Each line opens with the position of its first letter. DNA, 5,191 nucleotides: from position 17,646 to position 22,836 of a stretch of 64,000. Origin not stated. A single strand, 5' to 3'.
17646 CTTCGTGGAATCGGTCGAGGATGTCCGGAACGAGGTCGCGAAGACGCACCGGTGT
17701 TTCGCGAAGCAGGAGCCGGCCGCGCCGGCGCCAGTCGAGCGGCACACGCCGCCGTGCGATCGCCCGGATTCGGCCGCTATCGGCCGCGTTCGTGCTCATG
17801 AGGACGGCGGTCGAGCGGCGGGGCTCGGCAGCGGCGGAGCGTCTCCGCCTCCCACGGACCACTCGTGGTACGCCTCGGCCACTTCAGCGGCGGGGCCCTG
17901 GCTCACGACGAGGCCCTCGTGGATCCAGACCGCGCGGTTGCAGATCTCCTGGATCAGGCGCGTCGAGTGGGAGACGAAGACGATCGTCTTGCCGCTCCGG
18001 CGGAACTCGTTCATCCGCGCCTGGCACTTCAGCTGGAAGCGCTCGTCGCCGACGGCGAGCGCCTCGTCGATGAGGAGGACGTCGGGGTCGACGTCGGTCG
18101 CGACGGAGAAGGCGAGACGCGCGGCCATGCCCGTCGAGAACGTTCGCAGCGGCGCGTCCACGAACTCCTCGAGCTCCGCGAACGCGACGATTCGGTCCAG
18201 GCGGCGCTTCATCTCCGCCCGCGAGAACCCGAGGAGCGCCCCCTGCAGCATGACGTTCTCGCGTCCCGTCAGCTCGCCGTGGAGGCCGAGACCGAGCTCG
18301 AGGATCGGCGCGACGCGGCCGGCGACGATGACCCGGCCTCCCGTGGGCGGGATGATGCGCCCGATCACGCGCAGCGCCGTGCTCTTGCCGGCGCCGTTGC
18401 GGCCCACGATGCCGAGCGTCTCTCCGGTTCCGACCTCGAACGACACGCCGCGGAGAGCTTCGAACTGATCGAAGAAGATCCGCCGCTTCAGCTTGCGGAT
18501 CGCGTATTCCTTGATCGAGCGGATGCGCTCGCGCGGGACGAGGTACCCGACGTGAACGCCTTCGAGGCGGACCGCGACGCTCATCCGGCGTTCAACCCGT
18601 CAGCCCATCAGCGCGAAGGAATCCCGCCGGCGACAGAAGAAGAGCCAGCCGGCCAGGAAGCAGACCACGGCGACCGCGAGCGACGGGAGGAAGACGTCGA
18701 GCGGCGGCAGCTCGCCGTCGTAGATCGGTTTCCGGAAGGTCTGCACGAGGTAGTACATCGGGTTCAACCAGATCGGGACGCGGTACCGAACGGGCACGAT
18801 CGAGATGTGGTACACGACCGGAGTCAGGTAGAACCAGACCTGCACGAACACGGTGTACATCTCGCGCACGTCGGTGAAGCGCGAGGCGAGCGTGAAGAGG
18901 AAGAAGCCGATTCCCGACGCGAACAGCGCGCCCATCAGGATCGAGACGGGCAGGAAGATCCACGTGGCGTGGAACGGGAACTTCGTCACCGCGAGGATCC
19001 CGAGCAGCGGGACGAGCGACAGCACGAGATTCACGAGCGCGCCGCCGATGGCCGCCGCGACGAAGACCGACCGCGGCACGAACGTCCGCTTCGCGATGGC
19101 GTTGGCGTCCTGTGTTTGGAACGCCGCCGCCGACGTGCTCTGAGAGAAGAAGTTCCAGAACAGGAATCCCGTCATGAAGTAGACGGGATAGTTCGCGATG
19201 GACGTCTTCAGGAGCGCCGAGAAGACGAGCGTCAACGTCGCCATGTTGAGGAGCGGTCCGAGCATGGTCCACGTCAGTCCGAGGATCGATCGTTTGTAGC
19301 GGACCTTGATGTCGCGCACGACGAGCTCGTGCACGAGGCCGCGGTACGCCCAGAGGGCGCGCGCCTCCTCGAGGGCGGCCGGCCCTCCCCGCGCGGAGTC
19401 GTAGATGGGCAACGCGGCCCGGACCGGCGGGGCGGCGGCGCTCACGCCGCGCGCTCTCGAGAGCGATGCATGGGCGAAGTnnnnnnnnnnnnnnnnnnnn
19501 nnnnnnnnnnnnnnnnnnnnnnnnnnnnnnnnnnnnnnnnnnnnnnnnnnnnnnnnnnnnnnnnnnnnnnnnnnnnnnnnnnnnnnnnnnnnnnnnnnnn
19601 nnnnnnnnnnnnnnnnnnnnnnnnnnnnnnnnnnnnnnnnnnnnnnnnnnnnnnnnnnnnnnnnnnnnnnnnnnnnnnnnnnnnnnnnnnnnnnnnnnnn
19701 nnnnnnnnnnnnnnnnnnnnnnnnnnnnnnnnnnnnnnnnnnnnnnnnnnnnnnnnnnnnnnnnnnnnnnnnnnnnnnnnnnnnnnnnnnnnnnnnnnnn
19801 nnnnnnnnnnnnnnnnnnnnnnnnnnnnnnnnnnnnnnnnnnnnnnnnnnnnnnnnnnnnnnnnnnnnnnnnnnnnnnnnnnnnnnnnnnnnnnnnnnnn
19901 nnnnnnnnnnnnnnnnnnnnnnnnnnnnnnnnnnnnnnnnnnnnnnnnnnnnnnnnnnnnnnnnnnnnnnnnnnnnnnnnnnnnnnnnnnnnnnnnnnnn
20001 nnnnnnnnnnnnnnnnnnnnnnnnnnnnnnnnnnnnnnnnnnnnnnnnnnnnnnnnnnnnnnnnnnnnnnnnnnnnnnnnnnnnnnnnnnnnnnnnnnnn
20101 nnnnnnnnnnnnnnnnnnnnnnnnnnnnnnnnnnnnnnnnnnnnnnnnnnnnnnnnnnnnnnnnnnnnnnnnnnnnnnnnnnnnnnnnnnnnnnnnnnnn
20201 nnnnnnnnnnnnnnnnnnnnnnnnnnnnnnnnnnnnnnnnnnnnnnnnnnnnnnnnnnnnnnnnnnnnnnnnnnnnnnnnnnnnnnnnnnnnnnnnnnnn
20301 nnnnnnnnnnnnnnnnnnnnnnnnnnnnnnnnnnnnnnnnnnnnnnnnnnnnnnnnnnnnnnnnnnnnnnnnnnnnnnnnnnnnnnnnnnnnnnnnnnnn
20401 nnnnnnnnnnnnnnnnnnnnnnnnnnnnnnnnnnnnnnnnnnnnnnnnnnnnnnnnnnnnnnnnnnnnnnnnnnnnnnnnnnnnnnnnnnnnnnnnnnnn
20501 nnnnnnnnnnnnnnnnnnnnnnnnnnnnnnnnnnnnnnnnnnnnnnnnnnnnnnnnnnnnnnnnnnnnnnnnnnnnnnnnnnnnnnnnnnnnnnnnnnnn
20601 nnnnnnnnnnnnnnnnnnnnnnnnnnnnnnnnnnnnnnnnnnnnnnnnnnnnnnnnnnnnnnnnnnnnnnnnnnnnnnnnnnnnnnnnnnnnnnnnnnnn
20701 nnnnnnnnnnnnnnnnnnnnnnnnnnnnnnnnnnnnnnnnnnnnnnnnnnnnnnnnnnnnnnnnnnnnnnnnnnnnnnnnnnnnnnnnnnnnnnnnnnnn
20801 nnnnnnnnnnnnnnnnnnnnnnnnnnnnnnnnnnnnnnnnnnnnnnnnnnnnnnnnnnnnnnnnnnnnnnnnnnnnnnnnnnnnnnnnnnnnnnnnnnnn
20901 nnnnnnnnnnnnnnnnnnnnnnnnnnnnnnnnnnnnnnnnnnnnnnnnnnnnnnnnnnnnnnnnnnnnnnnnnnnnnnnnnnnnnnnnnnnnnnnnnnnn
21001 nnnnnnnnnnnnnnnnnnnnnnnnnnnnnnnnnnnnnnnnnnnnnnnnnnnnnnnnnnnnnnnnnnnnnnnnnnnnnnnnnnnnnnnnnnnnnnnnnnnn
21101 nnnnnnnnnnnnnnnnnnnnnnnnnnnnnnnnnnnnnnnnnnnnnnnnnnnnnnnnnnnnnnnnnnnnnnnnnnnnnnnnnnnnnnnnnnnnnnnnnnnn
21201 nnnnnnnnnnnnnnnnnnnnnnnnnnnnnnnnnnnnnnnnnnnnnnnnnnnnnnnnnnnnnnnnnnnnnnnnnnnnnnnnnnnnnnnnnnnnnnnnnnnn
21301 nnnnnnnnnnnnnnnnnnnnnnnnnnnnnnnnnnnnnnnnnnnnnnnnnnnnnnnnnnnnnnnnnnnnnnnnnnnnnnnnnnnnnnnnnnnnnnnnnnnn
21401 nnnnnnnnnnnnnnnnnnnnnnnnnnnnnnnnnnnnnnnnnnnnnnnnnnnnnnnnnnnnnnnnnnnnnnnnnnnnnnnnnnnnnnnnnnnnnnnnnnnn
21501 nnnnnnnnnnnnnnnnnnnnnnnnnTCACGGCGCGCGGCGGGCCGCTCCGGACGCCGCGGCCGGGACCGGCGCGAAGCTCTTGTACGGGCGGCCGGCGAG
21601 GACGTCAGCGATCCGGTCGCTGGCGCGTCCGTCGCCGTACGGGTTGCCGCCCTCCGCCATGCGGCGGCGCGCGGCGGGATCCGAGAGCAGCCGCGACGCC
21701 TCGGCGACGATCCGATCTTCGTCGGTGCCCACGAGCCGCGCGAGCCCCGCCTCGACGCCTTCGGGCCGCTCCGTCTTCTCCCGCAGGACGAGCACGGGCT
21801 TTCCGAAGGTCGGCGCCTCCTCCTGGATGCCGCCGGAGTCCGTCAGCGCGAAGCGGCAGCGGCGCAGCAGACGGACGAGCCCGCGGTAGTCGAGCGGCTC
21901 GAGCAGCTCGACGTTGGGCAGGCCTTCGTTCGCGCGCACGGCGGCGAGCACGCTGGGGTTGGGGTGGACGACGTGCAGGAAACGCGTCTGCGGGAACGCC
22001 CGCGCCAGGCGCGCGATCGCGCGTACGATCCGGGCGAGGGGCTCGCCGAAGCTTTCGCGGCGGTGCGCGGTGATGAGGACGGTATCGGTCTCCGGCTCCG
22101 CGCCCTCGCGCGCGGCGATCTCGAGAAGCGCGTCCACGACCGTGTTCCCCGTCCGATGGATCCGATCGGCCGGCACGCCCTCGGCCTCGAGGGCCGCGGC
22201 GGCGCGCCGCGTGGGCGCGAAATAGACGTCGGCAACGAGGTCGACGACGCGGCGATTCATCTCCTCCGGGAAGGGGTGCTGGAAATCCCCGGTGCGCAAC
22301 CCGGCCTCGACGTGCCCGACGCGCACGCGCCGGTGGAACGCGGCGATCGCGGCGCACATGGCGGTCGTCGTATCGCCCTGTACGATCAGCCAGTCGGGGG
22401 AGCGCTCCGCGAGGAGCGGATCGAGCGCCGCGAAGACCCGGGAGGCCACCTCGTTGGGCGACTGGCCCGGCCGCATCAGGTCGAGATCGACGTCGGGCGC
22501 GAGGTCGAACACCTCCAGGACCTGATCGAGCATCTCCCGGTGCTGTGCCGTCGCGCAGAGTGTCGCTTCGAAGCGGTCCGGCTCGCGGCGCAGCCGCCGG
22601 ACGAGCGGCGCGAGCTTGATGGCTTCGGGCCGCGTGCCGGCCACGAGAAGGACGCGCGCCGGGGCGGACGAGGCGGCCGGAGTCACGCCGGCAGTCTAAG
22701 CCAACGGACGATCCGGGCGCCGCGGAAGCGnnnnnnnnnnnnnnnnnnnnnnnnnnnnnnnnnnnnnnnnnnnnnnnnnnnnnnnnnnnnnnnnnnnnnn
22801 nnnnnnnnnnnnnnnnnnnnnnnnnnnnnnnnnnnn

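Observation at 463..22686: Self-contained locus linking SLH-domain surface proteins to an ABC-transporter-dependent pathway for a probably pyruvylated cell-wall glycopolymer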

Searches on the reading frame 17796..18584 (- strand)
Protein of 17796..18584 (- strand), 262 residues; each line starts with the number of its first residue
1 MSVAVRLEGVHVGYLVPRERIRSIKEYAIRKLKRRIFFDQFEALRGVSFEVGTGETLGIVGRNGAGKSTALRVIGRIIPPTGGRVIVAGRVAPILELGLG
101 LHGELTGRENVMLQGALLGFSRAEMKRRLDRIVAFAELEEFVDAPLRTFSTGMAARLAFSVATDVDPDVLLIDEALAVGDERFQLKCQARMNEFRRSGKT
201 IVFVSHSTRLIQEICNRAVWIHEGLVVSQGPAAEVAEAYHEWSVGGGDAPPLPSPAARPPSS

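Call 6: search_protein_families(library=pfam, proteins=[window:17796-18584:-], max_evalue=0.01)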
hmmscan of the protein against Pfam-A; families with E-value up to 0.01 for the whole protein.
window:17796-18584:- (262 aa): 4 families
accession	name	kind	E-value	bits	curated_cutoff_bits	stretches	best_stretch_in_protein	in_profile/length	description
PF00005.33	ABC_tran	-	4.1e-19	70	25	1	44-176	1-136/137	ABC transporter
PF13304.12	AAA_21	-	0.0011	19.6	27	0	58-77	3-22/304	AAA domain, putative AbiEii toxin, Type IV TA system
PF13604.12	AAA_30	-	0.0015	18.8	27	1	57-101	21-68/191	AAA domain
PF04545.22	Sigma70_r4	-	0.0048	16.8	24.1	0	16-33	32-49/50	Sigma-70, region 4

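Call 74: search_protein_representatives(protein=window:17796-18584:-)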
Query: 262 residues. Proteins with E-value up to 0.001 (for the whole library): 246988; up to 1e-10: 61058; up to 1e-30: 16906. The best 150 are listed.
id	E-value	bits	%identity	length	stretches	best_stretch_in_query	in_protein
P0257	5.2e-119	412.8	43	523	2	5-241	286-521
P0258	1.8e-110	384.8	48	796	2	39-239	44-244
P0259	1.7e-107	375.1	41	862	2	31-240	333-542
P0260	2.4e-107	374.6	46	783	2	34-245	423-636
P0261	3.3e-106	370.8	46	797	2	20-249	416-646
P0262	3.4e-105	367.5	47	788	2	40-239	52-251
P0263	9.9e-105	366.0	47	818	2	32-240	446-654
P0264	3.3e-102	357.7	48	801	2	47-246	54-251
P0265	4.9e-102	357.1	45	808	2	39-259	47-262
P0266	4.9e-101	353.9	46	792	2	38-244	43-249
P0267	7.4e-101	353.3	45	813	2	42-247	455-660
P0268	2.1e-100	351.8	45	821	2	5-239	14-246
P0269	3.7e-100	351.0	46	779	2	43-243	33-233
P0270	4.7e-100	350.7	39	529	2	36-241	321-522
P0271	1.5e-99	349.0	59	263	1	2-257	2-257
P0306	5.4e-82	291.5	56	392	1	3-241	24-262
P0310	1.4e-79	283.6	55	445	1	3-252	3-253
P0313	2.3e-78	279.6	54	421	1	4-241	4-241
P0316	4.5e-77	275.4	52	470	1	5-245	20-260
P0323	7.0e-74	264.9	51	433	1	4-239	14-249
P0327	1.4e-72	260.7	50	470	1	5-252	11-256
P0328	2.3e-72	260.0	53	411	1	4-241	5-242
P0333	1.1e-70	254.5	51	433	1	2-239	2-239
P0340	4.3e-69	249.3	49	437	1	1-242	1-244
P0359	1.7e-67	244.0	50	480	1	11-247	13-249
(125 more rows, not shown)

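Call 77: search_protein_families(library=pfam, proteins=[P0328, P0327, P0310, P0316, P0313, P0359, P0333, P0340, P0323, P0306], max_evalue=0.001)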
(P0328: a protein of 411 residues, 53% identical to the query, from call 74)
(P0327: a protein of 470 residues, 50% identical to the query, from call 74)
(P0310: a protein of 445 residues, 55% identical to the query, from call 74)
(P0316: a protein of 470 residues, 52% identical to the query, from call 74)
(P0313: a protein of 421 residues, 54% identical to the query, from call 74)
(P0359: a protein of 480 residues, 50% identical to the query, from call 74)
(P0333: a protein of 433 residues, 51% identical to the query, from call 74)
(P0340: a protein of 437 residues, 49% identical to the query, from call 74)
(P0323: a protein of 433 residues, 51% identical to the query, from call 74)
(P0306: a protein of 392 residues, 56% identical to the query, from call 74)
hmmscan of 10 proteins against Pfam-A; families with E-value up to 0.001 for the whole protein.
P0328 (411 aa): 4 families
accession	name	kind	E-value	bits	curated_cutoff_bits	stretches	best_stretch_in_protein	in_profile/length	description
PF00005.33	ABC_tran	-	2.3e-20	74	25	1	45-176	1-135/137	ABC transporter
PF00395.25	SLH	-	1.6e-16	60.4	20.8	1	298-340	2-44/44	S-layer homology domain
PF02463.25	SMC_N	-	9.1e-05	22.4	40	0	157-215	148-205/220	RecF/RecN/SMC N terminal domain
PF13304.12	AAA_21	-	0.00061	20.4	27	0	59-79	3-23/304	AAA domain, putative AbiEii toxin, Type IV TA system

P0327 (470 aa): 1 family
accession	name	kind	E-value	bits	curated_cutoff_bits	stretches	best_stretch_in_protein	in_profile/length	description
PF00005.33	ABC_tran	-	2.8e-20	73.8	25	1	51-182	1-135/137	ABC transporter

P0310 (445 aa): 3 families
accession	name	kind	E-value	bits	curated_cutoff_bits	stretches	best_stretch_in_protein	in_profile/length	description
PF00395.25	SLH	-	5.9e-29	100.2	20.8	2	287-329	1-43/44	S-layer homology domain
PF00005.33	ABC_tran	-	5.9e-19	69.5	25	1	45-176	1-135/137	ABC transporter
PF13555.12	AAA_29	-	0.00031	20.9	27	1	54-83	22-50/61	P-loop containing region of AAA domain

P0316 (470 aa): 5 families
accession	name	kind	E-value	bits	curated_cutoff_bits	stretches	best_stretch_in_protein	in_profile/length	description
PF00005.33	ABC_tran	-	1.6e-20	74.6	25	1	59-190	1-135/137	ABC transporter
PF00395.25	SLH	-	3.2e-15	56.2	20.8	2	412-455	2-43/44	S-layer homology domain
PF13304.12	AAA_21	-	2.2e-07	31.7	27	0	159-223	233-300/304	AAA domain, putative AbiEii toxin, Type IV TA system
PF13555.12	AAA_29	-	0.00018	21.6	27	1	71-97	24-50/61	P-loop containing region of AAA domain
PF13476.12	AAA_23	-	0.00038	21.6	27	1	50-97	1-47/201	AAA domain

P0313 (421 aa): 5 families
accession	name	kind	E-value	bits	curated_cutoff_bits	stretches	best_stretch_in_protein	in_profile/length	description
PF00005.33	ABC_tran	-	2.1e-21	77.4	25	1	45-175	2-135/137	ABC transporter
PF13304.12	AAA_21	-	1.7e-05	25.4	27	0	58-78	3-26/304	AAA domain, putative AbiEii toxin, Type IV TA system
PF00395.25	SLH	-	0.00014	22.2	20.8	1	284-324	1-40/44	S-layer homology domain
PF13191.12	AAA_16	-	0.00041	21.3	32.6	1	53-102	24-70/167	AAA ATPase domain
PF13555.12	AAA_29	-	0.00087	19.4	27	0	47-82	15-50/61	P-loop containing region of AAA domain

P0359 (480 aa): 2 families
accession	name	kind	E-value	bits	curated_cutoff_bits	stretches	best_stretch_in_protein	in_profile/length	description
PF00005.33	ABC_tran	-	2.7e-17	64.1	25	1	46-177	1-135/137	ABC transporter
PF01833.30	TIG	-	2.7e-05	24.5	20.9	1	261-324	5-72/84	IPT/TIG domain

P0333 (433 aa): 4 families
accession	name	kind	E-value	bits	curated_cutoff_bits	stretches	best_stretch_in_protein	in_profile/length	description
PF00005.33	ABC_tran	-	2.1e-21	77.4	25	1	44-175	1-135/137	ABC transporter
PF14524.12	Wzt_C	-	2e-15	57.5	30.4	1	269-398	3-135/143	Wzt C-terminal domain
PF13555.12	AAA_29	-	0.00019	21.6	27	1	47-90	15-57/61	P-loop containing region of AAA domain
PF13304.12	AAA_21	-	0.00047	20.7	27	0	58-77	3-22/304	AAA domain, putative AbiEii toxin, Type IV TA system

P0340 (437 aa): 3 families
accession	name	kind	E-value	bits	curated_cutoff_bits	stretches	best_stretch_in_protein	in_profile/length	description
PF14524.12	Wzt_C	-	1e-26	94.1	30.4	1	290-423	3-141/143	Wzt C-terminal domain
PF00005.33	ABC_tran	-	1.3e-17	65.1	25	1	46-177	1-135/137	ABC transporter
PF13304.12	AAA_21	-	1.6e-07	32.1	27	0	60-79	3-22/304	AAA domain, putative AbiEii toxin, Type IV TA system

P0323 (433 aa): 4 families
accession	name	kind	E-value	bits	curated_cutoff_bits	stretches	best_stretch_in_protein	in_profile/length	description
PF14524.12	Wzt_C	-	2.9e-29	102.3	30.4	1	281-409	3-134/143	Wzt C-terminal domain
PF00005.33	ABC_tran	-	1.1e-21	78.3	25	1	54-185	1-135/137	ABC transporter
PF13555.12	AAA_29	-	6e-05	23.1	27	1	51-92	12-50/61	P-loop containing region of AAA domain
PF13304.12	AAA_21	-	0.00012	22.7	27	0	67-89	2-24/304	AAA domain, putative AbiEii toxin, Type IV TA system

P0306 (392 aa): 6 families
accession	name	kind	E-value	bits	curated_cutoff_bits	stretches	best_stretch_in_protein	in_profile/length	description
PF00005.33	ABC_tran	-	2.9e-21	77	25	1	65-196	1-135/137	ABC transporter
PF02463.25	SMC_N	-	4.5e-06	26.7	40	0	56-98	4-47/220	RecF/RecN/SMC N terminal domain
PF13304.12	AAA_21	-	8.4e-06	26.5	27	1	77-98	1-22/304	AAA domain, putative AbiEii toxin, Type IV TA system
PF13476.12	AAA_23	-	1.7e-05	26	27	1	58-95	3-39/201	AAA domain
PF13555.12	AAA_29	-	0.00012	22.2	27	1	68-103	15-50/61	P-loop containing region of AAA domain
PF13175.12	AAA_15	-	0.00051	20.2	32.1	1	61-100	10-48/374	AAA ATPase domain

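Call 80: find_encoding_contigs(protein=P0310, flank=10000, max_places=2)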
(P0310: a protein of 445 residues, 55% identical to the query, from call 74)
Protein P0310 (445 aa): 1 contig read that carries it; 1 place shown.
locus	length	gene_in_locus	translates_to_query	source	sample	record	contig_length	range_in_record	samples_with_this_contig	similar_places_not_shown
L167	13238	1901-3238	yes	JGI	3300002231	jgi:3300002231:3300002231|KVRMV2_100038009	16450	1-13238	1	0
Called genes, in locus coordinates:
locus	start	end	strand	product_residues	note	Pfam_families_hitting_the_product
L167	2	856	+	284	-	?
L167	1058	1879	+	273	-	PF01061:ABC2_membrane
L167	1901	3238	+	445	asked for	PF00005:ABC_tran, PF00395:SLH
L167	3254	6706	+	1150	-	PF13692:Glyco_trans_1_4, PF00534:Glycos_transf_1 (weak), PF13524:Glyco_trans_1_2 (weak), PF13692:Glyco_trans_1_4, PF00535:Glycos_transf_2, PF13506:Glyco_transf_21, PF13641:Glyco_tranf_2_3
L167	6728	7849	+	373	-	-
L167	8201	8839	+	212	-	-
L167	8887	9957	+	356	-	-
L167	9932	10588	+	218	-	PF13489:Methyltransf_23, PF13847:Methyltransf_31, PF08241:Methyltransf_11, PF08242:Methyltransf_12, PF13649:Methyltransf_25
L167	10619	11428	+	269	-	-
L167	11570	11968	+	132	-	-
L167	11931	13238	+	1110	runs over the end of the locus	PF04230:PS_pyruv_trans, PF13692:Glyco_trans_1_4, PF01209:Ubie_methyltran (weak), PF08241:Methyltransf_11, PF08242:Methyltransf_12, PF13489:Methyltransf_23, PF13649:Methyltransf_25, PF13847:Methyltransf_31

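Call 82: find_encoding_contigs(protein=P0316, flank=10000, max_places=2)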
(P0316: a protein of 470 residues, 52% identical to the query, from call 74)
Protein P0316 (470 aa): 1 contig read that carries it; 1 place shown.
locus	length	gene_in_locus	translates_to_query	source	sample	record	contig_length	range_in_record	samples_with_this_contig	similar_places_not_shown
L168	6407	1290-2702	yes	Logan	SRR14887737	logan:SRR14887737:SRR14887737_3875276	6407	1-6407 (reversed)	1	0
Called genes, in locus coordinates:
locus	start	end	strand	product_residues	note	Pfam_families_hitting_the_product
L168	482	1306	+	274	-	PF01061:ABC2_membrane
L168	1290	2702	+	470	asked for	PF00005:ABC_tran, PF13304:AAA_21 (faint), PF00395:SLH (weak)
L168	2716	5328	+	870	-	PF13692:Glyco_trans_1_4 (weak)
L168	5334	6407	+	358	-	PF13439:Glyco_transf_4 (weak), PF20706:GT4-conflict (weak), PF00534:Glycos_transf_1, PF13692:Glyco_trans_1_4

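Call 83: find_encoding_contigs(protein=P0313, flank=10000, max_places=2)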
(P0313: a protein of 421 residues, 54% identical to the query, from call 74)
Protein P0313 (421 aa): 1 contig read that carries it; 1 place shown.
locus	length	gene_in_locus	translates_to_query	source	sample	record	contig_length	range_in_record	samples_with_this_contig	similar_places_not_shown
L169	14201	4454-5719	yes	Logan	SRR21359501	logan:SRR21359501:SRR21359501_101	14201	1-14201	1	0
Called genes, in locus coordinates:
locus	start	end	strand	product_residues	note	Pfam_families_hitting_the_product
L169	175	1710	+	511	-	-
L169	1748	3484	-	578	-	PF04932:Wzy_C, PF14559:TPR_19 (faint)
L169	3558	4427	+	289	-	PF01061:ABC2_membrane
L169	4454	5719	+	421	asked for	PF00005:ABC_tran, PF13304:AAA_21 (faint)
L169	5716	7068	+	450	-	PF13578:Methyltransf_24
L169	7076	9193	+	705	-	PF00535:Glycos_transf_2, PF10111:Glyco_tranf_2_2 (weak), PF13641:Glyco_tranf_2_3, PF00535:Glycos_transf_2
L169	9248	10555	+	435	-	PF13439:Glyco_transf_4, PF13579:Glyco_trans_4_4, PF20706:GT4-conflict, PF00534:Glycos_transf_1, PF13692:Glyco_trans_1_4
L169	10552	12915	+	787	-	PF13692:Glyco_trans_1_4 (weak), PF13524:Glyco_trans_1_2 (weak), PF00535:Glycos_transf_2, PF10111:Glyco_tranf_2_2 (faint), PF13641:Glyco_tranf_2_3, PF13506:Glyco_transf_21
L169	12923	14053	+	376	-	PF02350:Epimerase_2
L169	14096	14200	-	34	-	?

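Call 84: find_encoding_contigs(protein=P0327, flank=10000, max_places=2)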
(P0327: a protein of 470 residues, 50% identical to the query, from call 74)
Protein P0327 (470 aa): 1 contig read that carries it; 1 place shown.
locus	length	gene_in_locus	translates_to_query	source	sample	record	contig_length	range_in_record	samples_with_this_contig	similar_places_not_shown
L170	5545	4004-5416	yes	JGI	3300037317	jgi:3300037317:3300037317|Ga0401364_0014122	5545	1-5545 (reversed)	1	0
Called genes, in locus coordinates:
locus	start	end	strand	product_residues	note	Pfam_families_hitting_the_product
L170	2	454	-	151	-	?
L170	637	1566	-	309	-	PF13641:Glyco_tranf_2_3, PF00535:Glycos_transf_2, PF10111:Glyco_tranf_2_2 (weak)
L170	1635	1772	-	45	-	-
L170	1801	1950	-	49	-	-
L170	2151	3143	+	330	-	PF00535:Glycos_transf_2, PF13641:Glyco_tranf_2_3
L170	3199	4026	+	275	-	PF01061:ABC2_membrane, PF12698:ABC2_membrane_3 (weak)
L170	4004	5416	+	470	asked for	PF00005:ABC_tran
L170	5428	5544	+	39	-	?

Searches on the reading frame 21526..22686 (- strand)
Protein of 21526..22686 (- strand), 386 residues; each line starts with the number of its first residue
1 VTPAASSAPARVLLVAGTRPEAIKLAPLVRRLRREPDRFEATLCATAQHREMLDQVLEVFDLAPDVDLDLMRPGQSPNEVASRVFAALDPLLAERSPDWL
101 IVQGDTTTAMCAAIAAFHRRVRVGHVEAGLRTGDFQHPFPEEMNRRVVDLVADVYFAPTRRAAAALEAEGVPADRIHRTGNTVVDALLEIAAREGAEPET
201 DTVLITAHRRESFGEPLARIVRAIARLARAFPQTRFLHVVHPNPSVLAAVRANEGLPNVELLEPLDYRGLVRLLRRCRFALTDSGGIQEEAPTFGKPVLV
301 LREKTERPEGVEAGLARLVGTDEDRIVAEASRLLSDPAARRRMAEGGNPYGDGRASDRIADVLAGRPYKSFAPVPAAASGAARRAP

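Call 6: search_protein_families(library=pfam, proteins=[window:21526-22686:-], max_evalue=0.01)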
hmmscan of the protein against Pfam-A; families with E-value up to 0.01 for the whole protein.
window:21526-22686:- (386 aa): 3 families
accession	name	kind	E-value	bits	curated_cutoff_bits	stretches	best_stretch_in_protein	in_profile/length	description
PF02350.25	Epimerase_2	-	4.8e-107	358.3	30.6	1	34-363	5-346/347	UDP-N-acetylglucosamine 2-epimerase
PF13579.12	Glyco_trans_4_4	-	1.8e-05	25.6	29.7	1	40-181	20-157/158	Glycosyl transferase 4-like domain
PF00300.27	His_Phos_1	-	0.0068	16.5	21.7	0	206-244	112-150/194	Histidine phosphatase superfamily (branch 1)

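Call 21: search_protein_families(library=ncbifam, proteins=[window:21526-22686:-], max_evalue=0.01)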
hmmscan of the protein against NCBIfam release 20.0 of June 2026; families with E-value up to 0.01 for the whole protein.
window:21526-22686:- (386 aa): 2 families
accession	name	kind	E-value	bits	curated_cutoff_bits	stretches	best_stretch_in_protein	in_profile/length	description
TIGR00236.1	wecB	equivalog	1.1e-125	419.7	210.15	1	11-363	2-362/366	non-hydrolyzing UDP-N-acetylglucosamine 2-epimerase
TIGR03568.1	NeuC_NnaA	equivalog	5.5e-15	55.1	235.9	1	11-363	2-365/365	UDP-N-acetylglucosamine 2-epimerase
